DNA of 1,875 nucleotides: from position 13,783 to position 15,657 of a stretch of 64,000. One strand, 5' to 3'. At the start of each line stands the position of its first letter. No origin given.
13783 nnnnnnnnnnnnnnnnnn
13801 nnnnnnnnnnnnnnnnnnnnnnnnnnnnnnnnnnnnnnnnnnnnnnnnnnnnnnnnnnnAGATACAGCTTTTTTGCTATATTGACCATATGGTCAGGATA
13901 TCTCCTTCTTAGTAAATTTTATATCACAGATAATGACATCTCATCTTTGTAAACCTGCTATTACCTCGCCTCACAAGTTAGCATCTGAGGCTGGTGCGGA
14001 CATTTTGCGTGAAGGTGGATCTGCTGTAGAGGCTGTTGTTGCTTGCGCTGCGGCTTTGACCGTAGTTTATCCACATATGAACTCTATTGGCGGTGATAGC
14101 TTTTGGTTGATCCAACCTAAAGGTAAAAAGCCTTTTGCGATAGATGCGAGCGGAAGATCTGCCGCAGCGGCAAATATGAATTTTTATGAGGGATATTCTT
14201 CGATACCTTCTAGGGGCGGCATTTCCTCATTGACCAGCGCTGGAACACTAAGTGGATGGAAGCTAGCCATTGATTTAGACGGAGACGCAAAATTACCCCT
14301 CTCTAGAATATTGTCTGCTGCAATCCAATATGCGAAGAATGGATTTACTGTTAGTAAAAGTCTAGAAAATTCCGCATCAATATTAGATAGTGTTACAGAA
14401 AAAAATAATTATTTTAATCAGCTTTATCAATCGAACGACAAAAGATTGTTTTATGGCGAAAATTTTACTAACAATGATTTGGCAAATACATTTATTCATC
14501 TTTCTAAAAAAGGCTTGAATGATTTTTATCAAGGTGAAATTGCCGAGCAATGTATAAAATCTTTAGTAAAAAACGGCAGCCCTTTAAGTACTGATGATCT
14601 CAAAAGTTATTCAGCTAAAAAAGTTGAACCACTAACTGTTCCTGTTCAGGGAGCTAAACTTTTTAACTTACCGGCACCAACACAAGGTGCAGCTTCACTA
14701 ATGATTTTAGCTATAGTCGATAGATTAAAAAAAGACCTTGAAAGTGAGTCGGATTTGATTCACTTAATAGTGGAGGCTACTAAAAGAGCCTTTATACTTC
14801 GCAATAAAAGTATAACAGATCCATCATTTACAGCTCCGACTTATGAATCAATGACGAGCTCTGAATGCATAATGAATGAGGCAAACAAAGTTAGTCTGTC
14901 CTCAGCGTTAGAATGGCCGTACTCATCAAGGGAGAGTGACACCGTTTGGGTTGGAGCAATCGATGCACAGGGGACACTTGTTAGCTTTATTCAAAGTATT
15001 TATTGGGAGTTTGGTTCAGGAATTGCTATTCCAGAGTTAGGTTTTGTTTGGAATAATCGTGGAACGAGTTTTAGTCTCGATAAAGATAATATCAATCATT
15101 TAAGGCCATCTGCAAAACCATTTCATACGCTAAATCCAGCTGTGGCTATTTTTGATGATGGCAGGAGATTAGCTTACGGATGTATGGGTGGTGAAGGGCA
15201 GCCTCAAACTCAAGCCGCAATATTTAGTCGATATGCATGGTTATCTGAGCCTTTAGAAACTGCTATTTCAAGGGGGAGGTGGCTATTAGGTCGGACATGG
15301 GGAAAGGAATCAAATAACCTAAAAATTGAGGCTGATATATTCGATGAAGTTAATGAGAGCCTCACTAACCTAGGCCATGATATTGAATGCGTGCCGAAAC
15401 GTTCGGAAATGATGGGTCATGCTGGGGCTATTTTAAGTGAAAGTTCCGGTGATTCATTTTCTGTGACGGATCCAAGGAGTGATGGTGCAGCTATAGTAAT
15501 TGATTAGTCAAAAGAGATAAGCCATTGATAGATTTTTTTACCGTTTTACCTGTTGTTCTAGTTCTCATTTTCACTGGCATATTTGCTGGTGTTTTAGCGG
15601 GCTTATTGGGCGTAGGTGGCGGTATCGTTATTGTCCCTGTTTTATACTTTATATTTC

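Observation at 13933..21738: Seven-gene operon encodes a urea-free allantoate -> ureidoglycine -> oxalurate -> oxamate branch with an embedded TauE-family transporter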

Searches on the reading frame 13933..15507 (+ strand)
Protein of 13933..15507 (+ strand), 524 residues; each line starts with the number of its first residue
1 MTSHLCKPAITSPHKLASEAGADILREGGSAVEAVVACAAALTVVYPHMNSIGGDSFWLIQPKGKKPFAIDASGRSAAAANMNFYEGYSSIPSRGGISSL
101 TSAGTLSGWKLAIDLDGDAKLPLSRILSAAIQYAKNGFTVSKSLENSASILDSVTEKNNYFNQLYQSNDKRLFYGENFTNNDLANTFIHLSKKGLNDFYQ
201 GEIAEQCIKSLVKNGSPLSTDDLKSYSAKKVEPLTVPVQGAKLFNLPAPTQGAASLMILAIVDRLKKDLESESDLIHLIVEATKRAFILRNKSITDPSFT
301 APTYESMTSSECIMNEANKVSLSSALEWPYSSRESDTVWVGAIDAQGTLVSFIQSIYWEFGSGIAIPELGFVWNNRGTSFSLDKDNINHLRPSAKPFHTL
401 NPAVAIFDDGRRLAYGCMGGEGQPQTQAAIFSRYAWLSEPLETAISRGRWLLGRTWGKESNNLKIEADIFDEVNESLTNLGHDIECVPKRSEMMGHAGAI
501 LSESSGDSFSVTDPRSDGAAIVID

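Call 3: search_protein_families(library=ncbifam, proteins=[window:13933-15507:+])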
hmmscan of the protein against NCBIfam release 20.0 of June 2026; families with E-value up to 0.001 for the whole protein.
window:13933-15507:+ (524 aa): 2 families
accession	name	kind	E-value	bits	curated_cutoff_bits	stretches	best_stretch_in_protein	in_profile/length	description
TIGR00066.1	g_glut_trans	equivalog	3.7e-93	312.8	357.85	1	11-515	4-518/518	gamma-glutamyltransferase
NF007187.0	PRK09615.1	equivalog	2.2e-42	145.1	990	1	11-421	53-486/581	gamma-glutamyltransferase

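Call 4: search_protein_families(library=pfam, proteins=[window:13933-15507:+])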
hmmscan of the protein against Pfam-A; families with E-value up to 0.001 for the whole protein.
window:13933-15507:+ (524 aa): 1 family
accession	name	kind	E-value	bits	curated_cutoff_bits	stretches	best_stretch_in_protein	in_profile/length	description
PF01019.26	G_glu_transpept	-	1.8e-115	387.1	27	1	23-518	2-512/512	Gamma-glutamyltranspeptidase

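Call 10: search_solved_structures(query=window:13933-15507:+, max_evalue=1e-10, show_alignments=1)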
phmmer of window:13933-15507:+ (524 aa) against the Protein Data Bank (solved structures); distinct sequences matched with E-value up to 1e-10: 24.
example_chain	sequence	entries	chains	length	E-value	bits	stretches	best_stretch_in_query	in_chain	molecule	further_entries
5hft_A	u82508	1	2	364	7.6e-69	236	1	11-329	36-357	Gamma-glutamyltranspeptidase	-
5hft_B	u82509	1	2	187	3.7e-63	217.2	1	337-520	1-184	Gamma-glutamyltranspeptidase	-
2nlz_A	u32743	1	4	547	1.8e-60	208.4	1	11-519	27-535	Cephalosporin acylase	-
2i3o_A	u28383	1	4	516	3.3e-47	164.6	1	9-521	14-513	Gamma-glutamyltransferase related protein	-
2e0w_A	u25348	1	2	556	6e-44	153.9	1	11-424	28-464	Gamma-glutamyltranspeptidase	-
2dbu_A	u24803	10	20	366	5.2e-38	134.3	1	11-325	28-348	Gamma-glutamyltranspeptidase | Gamma-glutamyltranspeptidase large chain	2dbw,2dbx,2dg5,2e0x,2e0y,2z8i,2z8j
5zjg_A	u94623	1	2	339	5.5e-33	117.7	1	9-321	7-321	Gamma-glutamyltransferase 1 Threonine peptidase. MEROPS family T03 L-subunit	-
7d9e_A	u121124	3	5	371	6.7e-33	117.4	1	9-321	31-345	Gamma-glutamyltransferase 1 Threonine peptidase. MEROPS family T03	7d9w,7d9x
4y23_A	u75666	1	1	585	4.1e-32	114.8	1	10-519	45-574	Gamma glutamyl transpeptidase,Gamma-glutamyltranspeptidase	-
2nqo_A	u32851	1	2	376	8.4e-31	110.5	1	11-304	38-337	Gamma-glutamyltranspeptidase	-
2qm6_A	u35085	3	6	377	8.4e-31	110.5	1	11-304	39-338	Gamma-glutamyltranspeptidase | Gamma-glutamyltranspeptidase (Ggt) Large subunit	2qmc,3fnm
5bpk_A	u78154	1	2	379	8.6e-31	110.5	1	11-304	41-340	Gamma-glutamyltranspeptidase (Ggt)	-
3a75_A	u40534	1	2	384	4.9e-28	101.4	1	10-313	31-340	Gamma-glutamyltranspeptidase large chain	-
3whq_A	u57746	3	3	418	6.5e-28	101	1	10-313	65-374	Gamma-glutamyltranspeptidase large chain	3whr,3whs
4z9o_A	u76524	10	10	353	1.2e-27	100.1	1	7-304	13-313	Gamma-glutamyltranspeptidase 1 | Gamma-glutamyltranspeptidase 1 heavy chain | Glutathione hydrolase 1 heavy chain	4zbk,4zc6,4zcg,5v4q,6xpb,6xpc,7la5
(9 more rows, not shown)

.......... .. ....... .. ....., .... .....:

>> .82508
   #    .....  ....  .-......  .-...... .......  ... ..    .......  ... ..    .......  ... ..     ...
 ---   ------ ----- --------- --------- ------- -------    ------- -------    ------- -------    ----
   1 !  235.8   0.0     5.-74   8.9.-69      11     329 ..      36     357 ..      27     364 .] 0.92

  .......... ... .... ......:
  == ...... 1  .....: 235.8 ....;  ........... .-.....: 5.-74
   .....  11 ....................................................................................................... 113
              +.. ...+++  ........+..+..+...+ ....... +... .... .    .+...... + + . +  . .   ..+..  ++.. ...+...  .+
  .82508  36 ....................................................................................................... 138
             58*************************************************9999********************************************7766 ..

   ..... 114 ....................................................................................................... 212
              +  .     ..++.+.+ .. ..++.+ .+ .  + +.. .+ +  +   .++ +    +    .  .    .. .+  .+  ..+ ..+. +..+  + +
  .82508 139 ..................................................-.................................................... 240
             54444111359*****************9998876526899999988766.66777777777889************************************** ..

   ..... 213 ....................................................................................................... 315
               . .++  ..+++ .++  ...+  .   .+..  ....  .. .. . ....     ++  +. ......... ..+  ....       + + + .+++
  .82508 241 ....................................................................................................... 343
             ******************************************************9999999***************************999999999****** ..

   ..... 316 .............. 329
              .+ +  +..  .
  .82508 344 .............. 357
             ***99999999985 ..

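Call 29: find_homologous_proteins(query=window:13933-15507:+, max_evalue=1e-20)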
Query window:13933-15507:+ (524 aa): 7995 proteins with E <= 1e-20 among 8000 candidates; the best 120 are listed.
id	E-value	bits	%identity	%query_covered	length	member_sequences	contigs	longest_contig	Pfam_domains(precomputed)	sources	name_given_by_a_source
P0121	0.0e+0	1147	97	100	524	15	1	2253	PF01019.28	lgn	-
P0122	0.0e+0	1027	86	100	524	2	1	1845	PF01019.28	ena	-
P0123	9.6e-203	693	60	99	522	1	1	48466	PF01019.28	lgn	-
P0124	1.3e-175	603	56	98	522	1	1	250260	PF01019.28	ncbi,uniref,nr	ncbi:gamma-glutamyltransferase family protein [Colwellia echini]|uniref:Gamma-glutamyltranspeptidase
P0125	2.3e-172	592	52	98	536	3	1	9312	PF01019.28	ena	-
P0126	8.2e-172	591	55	98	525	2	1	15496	PF01019.28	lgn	-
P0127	9.3e-172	590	55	98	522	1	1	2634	PF01019.28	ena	-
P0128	3.4e-170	585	53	98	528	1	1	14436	PF01019.28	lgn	-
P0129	2.8e-169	582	53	98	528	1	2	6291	PF01019.28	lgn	-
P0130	3.5e-169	582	52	99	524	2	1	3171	PF01019.28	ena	-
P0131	1.0e-168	580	54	98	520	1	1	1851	PF01019.28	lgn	-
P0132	1.7e-168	580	54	98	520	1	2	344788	PF01019.28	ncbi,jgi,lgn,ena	-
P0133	6.5e-167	574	54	98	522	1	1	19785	PF01019.28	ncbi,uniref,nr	ncbi:gamma-glutamyltransferase [Catenovulum sp. 2E275]|uniref:gamma-glutamyltransferase family prote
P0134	1.6e-166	573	54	98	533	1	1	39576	PF01019.28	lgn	-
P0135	2.7e-166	572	53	99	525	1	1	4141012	PF01019.28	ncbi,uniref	ncbi:gamma-glutamyltransferase family protein [Catenovulum sp. SX2]|uniref:gamma-glutamyltransferase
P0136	4.0e-166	572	52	98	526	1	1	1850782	PF01019.28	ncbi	-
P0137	1.1e-165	570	51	98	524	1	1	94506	PF01019.28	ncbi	-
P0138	1.7e-165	570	53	98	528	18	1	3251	PF01019.28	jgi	-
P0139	3.1e-165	569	51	98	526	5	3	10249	PF01019.28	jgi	jgi:oxamate amidohydrolase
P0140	3.7e-165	569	53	98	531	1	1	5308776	PF01019.28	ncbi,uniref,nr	ncbi:gamma-glutamyltransferase family protein [Paraglaciecola sp. L3A3]|uniref:gamma-glutamyltransfe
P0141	4.7e-165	568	52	98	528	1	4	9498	PF01019.28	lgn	-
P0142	4.9e-165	568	53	98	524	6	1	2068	PF01019.28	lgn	-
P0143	5.0e-165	568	51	98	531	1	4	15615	PF01019.28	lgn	-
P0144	1.3e-164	567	53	98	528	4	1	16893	PF01019.28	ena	-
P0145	1.5e-164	567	49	99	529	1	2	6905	PF01019.28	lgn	-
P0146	1.6e-164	567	50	98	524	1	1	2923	PF01019.28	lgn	-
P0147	6.0e-164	565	50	99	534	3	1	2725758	PF01019.28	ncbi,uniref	ncbi:gamma-glutamyltransferase family protein [Glaciecola sp. 2405UD65-10]|uniref:gamma-glutamyltran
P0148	7.6e-164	564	50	99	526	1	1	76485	PF01019.28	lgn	-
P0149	1.2e-163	564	52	100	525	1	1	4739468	PF01019.28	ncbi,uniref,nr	ncbi:gamma-glutamyltransferase [Paraglaciecola aquimarina]|uniref:Gamma-glutamyltransferase n=1 Tax=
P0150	1.2e-163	564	52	98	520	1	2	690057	PF01019.28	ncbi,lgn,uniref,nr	ncbi:gamma-glutamyltransferase family protein [Gayadomonas joobiniege]|uniref:gamma-glutamyltransfer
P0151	1.8e-163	563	50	98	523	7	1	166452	PF01019.28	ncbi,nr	ncbi:MAG: gamma-glutamyltransferase [Paraglaciecola sp.]|nr:gamma-glutamyltransferase [Paraglaciecol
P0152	2.4e-163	563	52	98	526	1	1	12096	PF01019.28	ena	-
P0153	2.6e-163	563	48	99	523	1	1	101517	PF01019.28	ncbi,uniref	ncbi:gamma-glutamyltransferase family protein [Glaciecola sp. 1036]|uniref:gamma-glutamyltransferase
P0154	2.8e-163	562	51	98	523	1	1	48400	PF01019.28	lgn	-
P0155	3.7e-163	562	51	98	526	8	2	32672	PF01019.28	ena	-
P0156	4.2e-163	562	49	98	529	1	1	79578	PF01019.28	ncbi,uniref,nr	ncbi:gamma-glutamyltransferase family protein [Marinomonas transparens]|uniref:Gamma-glutamyltransfe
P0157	4.3e-163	562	51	98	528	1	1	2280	PF01019.28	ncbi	ncbi:MAG: gamma-glutamyltransferase [Pseudomonadota bacterium]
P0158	4.9e-163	562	50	98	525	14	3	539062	PF01019.28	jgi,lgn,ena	-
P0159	4.9e-163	562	51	98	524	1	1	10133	PF01019.28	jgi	jgi:gamma-glutamyltranspeptidase/glutathione hydrolase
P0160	6.0e-163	561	50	98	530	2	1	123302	PF01019.28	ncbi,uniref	ncbi:gamma-glutamyltransferase family protein [Marinomonas sp. 2405UD66-6]|uniref:gamma-glutamyltran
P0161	7.8e-163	561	50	98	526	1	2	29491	PF01019.28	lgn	-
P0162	8.1e-163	561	52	98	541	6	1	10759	PF01019.28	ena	-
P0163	8.5e-163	561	50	99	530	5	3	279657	PF01019.28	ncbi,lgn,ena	ncbi:gamma-glutamyltransferase family protein [Sessilibacter sp. MAH4]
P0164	1.4e-162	560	49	98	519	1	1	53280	PF01019.28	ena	-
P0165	1.9e-162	560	50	99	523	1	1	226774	PF01019.28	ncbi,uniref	ncbi:gamma-glutamyltransferase family protein [Pokkaliibacter sp. CJK22405]|uniref:gamma-glutamyltra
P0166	2.0e-162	560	51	98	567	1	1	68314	PF01019.28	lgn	-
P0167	2.4e-162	559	52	98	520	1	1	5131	PF01019.28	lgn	-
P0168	2.7e-162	559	53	98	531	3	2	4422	PF01019.28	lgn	-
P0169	3.2e-162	559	49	98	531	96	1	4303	PF01019.28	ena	-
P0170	3.5e-162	559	50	98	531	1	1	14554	PF01019.28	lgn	-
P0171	4.2e-162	559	51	98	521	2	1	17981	PF01019.28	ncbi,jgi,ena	-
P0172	4.9e-162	558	50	98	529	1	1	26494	PF01019.28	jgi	jgi:oxamate amidohydrolase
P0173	5.4e-162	558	51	98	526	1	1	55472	PF01019.28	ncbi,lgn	-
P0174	6.2e-162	558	49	98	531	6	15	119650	PF01019.28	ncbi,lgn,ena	-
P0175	7.2e-162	558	50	98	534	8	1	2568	PF01019.28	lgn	-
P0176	1.0e-161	557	51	98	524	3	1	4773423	PF01019.28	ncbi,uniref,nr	ncbi:gamma-glutamyltranspeptidase [Thalassotalea euphylliae]|uniref:Gamma-glutamyltranspeptidase n=1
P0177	1.1e-161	557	51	98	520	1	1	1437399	PF01019.28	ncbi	-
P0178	1.2e-161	557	49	98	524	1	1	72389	PF01019.28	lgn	-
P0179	1.2e-161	557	50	100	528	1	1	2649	PF01019.28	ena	-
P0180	1.5e-161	557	51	98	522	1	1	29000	PF01019.28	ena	-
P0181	1.7e-161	557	50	98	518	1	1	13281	PF01019.28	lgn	-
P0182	1.8e-161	556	50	98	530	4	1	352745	PF01019.28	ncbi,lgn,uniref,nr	ncbi:gamma-glutamyltranspeptidase/glutathione hydrolase [Marinomonas alcarazii]|uniref:Gamma-glutamy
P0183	3.4e-161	556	51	98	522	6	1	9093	PF01019.28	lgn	-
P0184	4.0e-161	555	49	99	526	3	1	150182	PF01019.28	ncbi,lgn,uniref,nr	ncbi:gamma-glutamyltransferase family protein [Marinomonas aquiplantarum]|uniref:Gamma-glutamyltrans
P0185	4.1e-161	555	52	98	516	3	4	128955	PF01019.28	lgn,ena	-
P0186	5.0e-161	555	50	98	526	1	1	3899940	PF01019.28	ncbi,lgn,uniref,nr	ncbi:gamma-glutamyltransferase family protein [Marinomonas posidonica]|uniref:Gamma-glutamyltransfer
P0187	5.3e-161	555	50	98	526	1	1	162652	PF01019.28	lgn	-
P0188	6.4e-161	555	49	100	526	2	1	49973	PF01019.28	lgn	-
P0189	6.6e-161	555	51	98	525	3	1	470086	PF01019.28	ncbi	ncbi:gamma-glutamyltransferase family protein [Thalassotalea montiporae]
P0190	6.8e-161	555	49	98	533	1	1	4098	PF01019.28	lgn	-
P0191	8.3e-161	554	51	98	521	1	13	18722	PF01019.28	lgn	-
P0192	8.9e-161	554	49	98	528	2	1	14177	PF01019.28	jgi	jgi:gamma-glutamyltranspeptidase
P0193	1.0e-160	554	49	98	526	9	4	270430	PF01019.28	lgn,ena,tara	tara:strand:- start:2246 stop:3826 length:1581 start_codon:yes stop_codon:yes gene_type:complete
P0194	1.2e-160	554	50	98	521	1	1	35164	PF01019.28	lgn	-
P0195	1.2e-160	554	51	100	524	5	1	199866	PF01019.28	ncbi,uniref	ncbi:gamma-glutamyltransferase [Pseudoalteromonas aliena]|uniref:gamma-glutamyltransferase family pr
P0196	1.5e-160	553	49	98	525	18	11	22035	PF01019.28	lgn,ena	-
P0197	1.5e-160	553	49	98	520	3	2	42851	PF01019.28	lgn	-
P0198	1.9e-160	553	51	98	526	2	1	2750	PF01019.28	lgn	-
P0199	2.0e-160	553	50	98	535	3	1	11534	PF01019.28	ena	-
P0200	2.2e-160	553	49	98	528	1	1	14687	PF01019.28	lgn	-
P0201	2.3e-160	553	49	98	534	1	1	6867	PF01019.28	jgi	-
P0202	2.4e-160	553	52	98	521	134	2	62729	PF01019.28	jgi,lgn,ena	-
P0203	2.6e-160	553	52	98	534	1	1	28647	PF01019.28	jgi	jgi:gamma-glutamyltranspeptidase/glutathione hydrolase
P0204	3.0e-160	552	49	98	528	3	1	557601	PF01019.28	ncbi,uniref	ncbi:gamma-glutamyltransferase family protein [Rhodanobacter aciditrophus]|uniref:Gamma-glutamyltran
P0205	3.7e-160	552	49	98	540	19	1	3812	PF01019.28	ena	-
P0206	4.0e-160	552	50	98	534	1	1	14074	PF01019.28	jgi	jgi:gamma-glutamyltranspeptidase/glutathione hydrolase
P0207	4.2e-160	552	49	99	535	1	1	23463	PF01019.28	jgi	jgi:gamma-glutamyltranspeptidase/glutathione hydrolase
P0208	4.2e-160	552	50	98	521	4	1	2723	PF01019.28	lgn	-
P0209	5.4e-160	552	53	98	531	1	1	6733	PF01019.28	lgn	-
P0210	5.6e-160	552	49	99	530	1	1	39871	PF01019.28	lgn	-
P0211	6.0e-160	551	49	99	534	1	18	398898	PF01019.28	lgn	-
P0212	6.7e-160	551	51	98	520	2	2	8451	PF01019.28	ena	-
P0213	7.0e-160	551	49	98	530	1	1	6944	PF01019.28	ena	-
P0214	7.4e-160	551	49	98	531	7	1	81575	PF01019.28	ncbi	-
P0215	7.5e-160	551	49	99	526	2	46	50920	PF01019.28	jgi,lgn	jgi:gamma-glutamyltranspeptidase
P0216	7.8e-160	551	50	98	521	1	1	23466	PF01019.28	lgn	-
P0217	8.1e-160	551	48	98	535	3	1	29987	PF01019.28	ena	-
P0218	8.6e-160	551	49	98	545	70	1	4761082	PF01019.28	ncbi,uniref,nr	ncbi:gamma-glutamyltransferase [Marinomonas sp. CT5]|uniref:gamma-glutamyltransferase family protein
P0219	1.1e-159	551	50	98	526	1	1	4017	PF01019.28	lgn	-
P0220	1.1e-159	551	49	98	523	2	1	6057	PF01019.28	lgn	-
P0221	1.6e-159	550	48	98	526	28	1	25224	PF01019.28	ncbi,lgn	ncbi:MAG: gamma-glutamyltransferase family protein [Pseudomonadota bacterium]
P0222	1.7e-159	550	50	98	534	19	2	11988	PF01019.28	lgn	-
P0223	2.0e-159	550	49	98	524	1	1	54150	PF01019.28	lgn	-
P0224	2.1e-159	550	49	99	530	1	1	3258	PF01019.28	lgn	-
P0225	2.1e-159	550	49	100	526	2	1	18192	PF01019.28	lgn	-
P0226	2.2e-159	550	50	99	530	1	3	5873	PF01019.28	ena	-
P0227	2.2e-159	550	49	98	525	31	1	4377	PF01019.28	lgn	-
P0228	2.3e-159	550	49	99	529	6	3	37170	PF01019.28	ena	-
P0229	3.1e-159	549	48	100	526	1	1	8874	PF01019.28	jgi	jgi:gamma-glutamyltranspeptidase/glutathione hydrolase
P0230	3.1e-159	549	49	98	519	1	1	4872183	PF01019.28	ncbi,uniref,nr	ncbi:gamma-glutamyltransferase family protein [Planctobacterium marinum]|uniref:Gamma-glutamyltransp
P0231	3.4e-159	549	50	98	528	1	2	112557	PF01019.28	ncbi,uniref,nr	ncbi:gamma-glutamyltransferase family protein [Marinibactrum halimedae]|uniref:Gamma-glutamyltranspe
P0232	3.4e-159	549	49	98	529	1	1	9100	PF01019.28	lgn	-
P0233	3.5e-159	549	48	98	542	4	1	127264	PF01019.28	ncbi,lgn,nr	ncbi:MAG: gamma-glutamyltransferase [Alteromonadaceae bacterium]|nr:gamma-glutamyltransferase [Alter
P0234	3.8e-159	549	49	98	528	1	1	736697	PF01019.28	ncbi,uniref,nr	ncbi:gamma-glutamyltransferase [Marinomonas ushuaiensis DSM 15871]|uniref:Gamma-glutamyltransferase 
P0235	3.9e-159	549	49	99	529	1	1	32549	PF01019.28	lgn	-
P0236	4.3e-159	549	48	98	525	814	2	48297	PF01019.28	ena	-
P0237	4.4e-159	549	50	98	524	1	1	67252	PF01019.28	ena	-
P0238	4.8e-159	548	49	98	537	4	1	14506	PF01019.28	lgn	-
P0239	4.9e-159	548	50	98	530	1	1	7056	PF01019.28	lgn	-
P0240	4.9e-159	548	49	98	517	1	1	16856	PF01019.28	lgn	-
